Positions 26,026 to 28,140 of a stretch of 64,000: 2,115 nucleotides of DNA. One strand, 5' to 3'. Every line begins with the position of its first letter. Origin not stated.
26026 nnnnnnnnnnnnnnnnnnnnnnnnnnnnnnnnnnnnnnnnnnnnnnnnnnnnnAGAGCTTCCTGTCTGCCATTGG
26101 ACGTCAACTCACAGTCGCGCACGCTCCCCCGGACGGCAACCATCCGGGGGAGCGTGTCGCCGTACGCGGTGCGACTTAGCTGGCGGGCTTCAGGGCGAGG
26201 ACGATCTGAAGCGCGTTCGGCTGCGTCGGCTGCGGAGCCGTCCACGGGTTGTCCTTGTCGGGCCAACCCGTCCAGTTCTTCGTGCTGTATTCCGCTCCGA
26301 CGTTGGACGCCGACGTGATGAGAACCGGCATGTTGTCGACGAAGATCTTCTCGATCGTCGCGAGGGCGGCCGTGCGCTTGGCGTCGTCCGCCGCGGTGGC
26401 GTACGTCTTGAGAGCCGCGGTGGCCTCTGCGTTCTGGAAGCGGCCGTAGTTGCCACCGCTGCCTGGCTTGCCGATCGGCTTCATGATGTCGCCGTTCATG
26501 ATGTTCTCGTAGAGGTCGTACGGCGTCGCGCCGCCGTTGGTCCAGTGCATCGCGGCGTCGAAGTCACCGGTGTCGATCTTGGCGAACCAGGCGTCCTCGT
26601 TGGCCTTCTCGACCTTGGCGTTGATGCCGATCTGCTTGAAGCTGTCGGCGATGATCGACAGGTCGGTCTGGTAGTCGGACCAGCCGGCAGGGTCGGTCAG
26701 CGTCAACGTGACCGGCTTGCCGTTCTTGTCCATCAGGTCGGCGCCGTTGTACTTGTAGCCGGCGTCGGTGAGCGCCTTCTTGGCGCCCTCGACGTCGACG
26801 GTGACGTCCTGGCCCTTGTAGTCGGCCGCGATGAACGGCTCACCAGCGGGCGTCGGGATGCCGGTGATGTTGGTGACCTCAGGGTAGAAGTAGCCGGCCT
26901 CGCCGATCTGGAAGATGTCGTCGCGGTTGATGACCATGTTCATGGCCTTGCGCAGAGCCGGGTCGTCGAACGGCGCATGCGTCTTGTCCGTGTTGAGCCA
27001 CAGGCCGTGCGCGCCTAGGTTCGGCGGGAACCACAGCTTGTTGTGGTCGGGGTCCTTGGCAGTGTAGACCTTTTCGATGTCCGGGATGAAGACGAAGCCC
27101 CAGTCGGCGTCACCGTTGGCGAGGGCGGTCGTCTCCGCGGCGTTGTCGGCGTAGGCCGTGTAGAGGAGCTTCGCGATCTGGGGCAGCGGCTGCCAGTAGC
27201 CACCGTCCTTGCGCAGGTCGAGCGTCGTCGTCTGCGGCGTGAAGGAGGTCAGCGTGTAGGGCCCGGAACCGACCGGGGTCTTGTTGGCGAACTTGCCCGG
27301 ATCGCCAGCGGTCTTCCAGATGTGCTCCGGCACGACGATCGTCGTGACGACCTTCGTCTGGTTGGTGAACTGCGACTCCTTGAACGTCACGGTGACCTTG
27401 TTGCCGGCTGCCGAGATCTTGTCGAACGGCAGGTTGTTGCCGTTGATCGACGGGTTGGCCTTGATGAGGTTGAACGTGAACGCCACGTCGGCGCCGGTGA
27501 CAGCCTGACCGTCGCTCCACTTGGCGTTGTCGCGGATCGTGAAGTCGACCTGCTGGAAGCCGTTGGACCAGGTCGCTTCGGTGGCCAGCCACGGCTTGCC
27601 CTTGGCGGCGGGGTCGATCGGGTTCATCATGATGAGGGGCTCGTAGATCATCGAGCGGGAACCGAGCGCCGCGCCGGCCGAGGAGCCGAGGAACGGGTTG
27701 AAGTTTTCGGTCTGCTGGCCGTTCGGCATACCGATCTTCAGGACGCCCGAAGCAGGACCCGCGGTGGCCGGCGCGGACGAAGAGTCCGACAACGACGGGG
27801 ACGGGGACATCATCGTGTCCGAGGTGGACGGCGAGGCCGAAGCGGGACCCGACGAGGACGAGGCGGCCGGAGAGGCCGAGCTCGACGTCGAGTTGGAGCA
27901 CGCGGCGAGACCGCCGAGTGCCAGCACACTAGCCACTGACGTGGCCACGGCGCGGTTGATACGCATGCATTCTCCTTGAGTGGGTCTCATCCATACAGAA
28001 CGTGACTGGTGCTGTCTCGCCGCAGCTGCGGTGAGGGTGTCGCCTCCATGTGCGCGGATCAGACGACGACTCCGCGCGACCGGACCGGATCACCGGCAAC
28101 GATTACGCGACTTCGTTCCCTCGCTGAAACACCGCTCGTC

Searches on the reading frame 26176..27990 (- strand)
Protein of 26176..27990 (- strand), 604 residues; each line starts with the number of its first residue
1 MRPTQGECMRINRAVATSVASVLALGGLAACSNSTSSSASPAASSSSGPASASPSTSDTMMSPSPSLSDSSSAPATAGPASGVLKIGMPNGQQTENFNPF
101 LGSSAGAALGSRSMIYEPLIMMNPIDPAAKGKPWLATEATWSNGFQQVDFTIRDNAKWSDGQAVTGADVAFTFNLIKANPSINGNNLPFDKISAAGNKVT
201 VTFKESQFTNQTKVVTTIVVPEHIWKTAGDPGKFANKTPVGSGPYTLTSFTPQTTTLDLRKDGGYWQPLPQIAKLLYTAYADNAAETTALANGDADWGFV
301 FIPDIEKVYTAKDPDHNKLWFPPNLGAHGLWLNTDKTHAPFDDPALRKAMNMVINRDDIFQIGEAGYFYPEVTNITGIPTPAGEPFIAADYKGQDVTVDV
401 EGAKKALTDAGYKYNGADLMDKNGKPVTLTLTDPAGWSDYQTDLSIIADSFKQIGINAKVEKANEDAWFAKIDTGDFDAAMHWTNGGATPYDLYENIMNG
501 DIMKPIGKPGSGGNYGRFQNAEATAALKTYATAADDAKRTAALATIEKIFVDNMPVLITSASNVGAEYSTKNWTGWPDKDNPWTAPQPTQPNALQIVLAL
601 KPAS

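Call 42: search_protein_families(library=pfam, proteins=[window:26176-27990:-], max_evalue=0.00001)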
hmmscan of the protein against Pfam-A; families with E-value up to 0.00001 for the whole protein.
window:26176-27990:- (604 aa): 1 family
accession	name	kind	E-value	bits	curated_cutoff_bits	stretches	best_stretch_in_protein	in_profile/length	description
PF00496.27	SBP_bac_5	-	4.5e-59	200.8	32.4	1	132-495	3-358/368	Bacterial extracellular solute-binding proteins, family 5 Middle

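Call 83: search_solved_structures(query=window:26176-27990:-, max_evalue=1e-30, show_alignments=1)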
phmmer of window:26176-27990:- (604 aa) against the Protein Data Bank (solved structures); distinct sequences matched with E-value up to 1e-30: 14.
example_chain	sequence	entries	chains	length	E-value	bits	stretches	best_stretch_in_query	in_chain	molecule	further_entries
1zty_A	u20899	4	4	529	5.4e-53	183.6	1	94-603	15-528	Chitin Oligosaccharide Binding Protein | Peptide ABC transporter, periplasmic peptide-binding protein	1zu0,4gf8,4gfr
8i5j_A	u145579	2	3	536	5.7e-53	183.5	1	94-603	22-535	ABC transporter substrate-binding protein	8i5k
6lzv_A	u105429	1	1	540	3.5e-52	180.9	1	95-603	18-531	Peptide ABC transporter, periplasmic peptide-binding protein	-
6lzw_A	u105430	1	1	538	3.9e-52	180.8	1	95-603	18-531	Peptide ABC transporter, periplasmic peptide-binding protein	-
6lzu_A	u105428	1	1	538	6.4e-52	180.1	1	95-603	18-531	Peptide ABC transporter, periplasmic peptide-binding protein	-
6lzt_A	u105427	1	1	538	7.1e-52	179.9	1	95-603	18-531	Peptide ABC transporter, periplasmic peptide-binding protein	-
5yqw_A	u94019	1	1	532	7.5e-52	179.8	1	95-603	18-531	Peptide ABC transporter, periplasmic peptide-binding protein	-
6lzq_A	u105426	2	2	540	7.8e-52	179.8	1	95-603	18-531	Peptide ABC transporter, periplasmic peptide-binding protein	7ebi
7ebm_A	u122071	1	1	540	4.9e-50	173.8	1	95-603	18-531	Peptide ABC transporter, periplasmic peptide-binding protein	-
4pft_A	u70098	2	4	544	3.2e-43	151.3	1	95-586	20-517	ABC transporter substrate-binding protein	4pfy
1vr5_A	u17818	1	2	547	3.3e-43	151.3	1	95-586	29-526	oligopeptide ABC transporter, periplasmic oligopeptide-binding protein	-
4pfu_A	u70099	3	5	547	1.6e-38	135.8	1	95-603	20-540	ABC transporter substrate-binding protein | Mannoside ABC transport system, sugar-binding protein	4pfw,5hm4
4jsd_A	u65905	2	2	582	1.2e-34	123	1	150-595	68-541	Oligopeptide ABC transporter, periplasmic oligopeptide-binding protein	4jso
2o7i_A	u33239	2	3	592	1.3e-34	122.9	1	150-595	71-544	Oligopeptide ABC transporter, periplasmic oligopeptide-binding protein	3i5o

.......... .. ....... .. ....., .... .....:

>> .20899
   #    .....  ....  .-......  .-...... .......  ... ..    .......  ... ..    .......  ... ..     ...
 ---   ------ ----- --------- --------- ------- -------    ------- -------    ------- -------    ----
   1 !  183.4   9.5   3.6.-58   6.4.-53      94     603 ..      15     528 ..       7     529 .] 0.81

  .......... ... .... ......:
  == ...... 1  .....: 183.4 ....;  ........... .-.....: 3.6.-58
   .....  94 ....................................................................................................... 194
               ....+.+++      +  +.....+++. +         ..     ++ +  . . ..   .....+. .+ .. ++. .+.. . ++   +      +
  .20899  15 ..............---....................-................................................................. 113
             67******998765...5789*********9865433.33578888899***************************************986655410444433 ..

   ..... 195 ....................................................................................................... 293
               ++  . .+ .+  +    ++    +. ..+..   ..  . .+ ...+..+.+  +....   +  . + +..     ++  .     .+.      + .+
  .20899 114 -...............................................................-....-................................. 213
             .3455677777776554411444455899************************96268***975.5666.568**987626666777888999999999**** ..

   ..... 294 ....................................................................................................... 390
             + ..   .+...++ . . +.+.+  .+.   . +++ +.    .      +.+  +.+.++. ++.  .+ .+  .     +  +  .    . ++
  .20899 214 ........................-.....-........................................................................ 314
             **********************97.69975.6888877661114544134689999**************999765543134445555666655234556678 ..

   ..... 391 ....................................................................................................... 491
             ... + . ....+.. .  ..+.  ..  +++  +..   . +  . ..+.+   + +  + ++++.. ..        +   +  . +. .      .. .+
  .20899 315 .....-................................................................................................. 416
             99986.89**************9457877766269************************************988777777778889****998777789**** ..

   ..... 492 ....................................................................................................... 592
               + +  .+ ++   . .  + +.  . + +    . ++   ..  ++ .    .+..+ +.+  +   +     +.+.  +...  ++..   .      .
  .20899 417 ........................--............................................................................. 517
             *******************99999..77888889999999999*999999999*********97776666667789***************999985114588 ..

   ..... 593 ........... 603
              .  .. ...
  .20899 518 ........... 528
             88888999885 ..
